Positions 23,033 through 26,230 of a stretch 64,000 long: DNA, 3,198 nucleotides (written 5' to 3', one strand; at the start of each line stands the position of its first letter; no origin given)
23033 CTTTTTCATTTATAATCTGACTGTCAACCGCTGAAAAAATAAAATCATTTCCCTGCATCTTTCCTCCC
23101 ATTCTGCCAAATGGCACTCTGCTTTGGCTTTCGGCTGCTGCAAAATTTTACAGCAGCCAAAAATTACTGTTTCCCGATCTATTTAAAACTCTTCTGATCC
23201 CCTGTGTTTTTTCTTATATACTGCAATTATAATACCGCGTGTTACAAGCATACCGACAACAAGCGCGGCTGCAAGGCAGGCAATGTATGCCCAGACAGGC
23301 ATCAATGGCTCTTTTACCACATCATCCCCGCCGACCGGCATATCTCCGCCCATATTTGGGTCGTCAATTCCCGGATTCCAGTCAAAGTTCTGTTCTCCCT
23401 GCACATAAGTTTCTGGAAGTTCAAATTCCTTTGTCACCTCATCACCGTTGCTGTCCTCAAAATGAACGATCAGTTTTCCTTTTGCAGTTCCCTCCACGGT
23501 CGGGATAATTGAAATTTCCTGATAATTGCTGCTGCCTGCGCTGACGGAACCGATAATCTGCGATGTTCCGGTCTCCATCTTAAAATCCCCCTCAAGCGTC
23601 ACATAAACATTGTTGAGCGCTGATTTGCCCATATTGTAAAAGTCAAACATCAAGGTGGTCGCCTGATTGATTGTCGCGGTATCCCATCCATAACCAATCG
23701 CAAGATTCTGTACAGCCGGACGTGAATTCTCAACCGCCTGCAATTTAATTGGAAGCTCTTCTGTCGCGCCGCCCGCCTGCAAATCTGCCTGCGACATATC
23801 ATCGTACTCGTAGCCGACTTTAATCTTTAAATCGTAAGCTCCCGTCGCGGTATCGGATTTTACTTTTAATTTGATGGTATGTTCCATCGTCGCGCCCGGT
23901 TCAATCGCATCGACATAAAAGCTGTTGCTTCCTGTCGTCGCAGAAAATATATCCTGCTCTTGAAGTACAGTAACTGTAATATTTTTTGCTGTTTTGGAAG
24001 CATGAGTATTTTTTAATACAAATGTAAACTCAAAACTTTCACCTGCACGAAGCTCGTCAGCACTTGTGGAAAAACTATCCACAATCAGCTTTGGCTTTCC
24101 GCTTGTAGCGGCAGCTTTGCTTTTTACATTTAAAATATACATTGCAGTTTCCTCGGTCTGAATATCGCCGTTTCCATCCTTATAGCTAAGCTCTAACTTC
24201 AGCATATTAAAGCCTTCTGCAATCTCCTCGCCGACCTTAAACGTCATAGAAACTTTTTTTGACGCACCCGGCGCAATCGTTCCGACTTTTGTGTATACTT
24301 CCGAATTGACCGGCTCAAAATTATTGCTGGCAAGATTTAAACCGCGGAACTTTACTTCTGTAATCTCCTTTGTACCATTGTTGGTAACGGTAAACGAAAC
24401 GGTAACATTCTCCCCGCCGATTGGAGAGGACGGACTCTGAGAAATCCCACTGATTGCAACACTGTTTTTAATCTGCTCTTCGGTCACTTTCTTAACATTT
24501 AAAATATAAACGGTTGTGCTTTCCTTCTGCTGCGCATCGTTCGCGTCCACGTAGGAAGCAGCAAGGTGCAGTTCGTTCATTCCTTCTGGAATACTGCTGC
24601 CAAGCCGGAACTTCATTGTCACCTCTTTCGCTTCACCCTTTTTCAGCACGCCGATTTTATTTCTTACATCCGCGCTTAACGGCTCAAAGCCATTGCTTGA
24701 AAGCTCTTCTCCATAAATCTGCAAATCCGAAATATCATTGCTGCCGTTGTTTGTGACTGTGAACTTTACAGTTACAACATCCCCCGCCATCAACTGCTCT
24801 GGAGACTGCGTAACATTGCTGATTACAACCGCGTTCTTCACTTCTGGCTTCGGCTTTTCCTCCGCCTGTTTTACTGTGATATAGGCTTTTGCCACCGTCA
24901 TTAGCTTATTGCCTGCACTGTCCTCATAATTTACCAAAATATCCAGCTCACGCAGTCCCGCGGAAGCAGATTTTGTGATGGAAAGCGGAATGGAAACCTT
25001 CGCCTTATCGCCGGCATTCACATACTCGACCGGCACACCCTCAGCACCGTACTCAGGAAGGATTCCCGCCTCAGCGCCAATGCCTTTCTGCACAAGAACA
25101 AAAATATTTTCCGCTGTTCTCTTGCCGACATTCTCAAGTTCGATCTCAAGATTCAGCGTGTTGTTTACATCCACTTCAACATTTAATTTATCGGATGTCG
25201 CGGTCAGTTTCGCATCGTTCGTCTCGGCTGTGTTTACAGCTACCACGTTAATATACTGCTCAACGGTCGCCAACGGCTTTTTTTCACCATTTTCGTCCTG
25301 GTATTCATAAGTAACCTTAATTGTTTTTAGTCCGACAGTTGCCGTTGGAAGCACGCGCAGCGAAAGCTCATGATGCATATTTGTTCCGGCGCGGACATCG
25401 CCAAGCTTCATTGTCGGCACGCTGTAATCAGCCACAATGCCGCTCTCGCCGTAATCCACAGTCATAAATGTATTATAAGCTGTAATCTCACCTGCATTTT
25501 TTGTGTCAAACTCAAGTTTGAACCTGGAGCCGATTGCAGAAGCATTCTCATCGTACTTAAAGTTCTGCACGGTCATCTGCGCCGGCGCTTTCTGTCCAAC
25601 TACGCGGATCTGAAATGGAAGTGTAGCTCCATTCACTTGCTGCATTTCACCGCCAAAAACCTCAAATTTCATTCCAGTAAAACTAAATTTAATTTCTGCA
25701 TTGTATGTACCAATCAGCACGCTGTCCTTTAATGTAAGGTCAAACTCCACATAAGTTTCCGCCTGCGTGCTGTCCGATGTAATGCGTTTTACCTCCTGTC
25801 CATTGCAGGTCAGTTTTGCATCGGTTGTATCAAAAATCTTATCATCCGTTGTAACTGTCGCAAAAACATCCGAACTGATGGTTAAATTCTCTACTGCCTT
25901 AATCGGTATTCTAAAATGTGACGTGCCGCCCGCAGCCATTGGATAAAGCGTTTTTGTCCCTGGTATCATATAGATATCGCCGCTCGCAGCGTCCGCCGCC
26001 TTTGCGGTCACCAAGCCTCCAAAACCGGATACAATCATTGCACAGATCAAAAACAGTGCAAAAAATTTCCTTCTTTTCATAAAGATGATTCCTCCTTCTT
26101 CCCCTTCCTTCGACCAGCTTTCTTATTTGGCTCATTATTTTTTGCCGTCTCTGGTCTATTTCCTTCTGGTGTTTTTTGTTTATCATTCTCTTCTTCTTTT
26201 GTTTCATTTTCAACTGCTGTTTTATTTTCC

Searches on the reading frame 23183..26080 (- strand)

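Call 24: search_protein_families(library=ncbifam, proteins=[window:23183-26080:-], max_evalue=1e-10)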
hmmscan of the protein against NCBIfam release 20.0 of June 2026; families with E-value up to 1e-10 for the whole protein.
window:23183-26080:- (965 aa): 1 family
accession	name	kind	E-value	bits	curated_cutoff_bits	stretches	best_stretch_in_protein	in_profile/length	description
NF033506.0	PACE-CTERM-PROT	exception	2.9e-19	69.2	110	1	434-702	248-520/627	putative S-layer protein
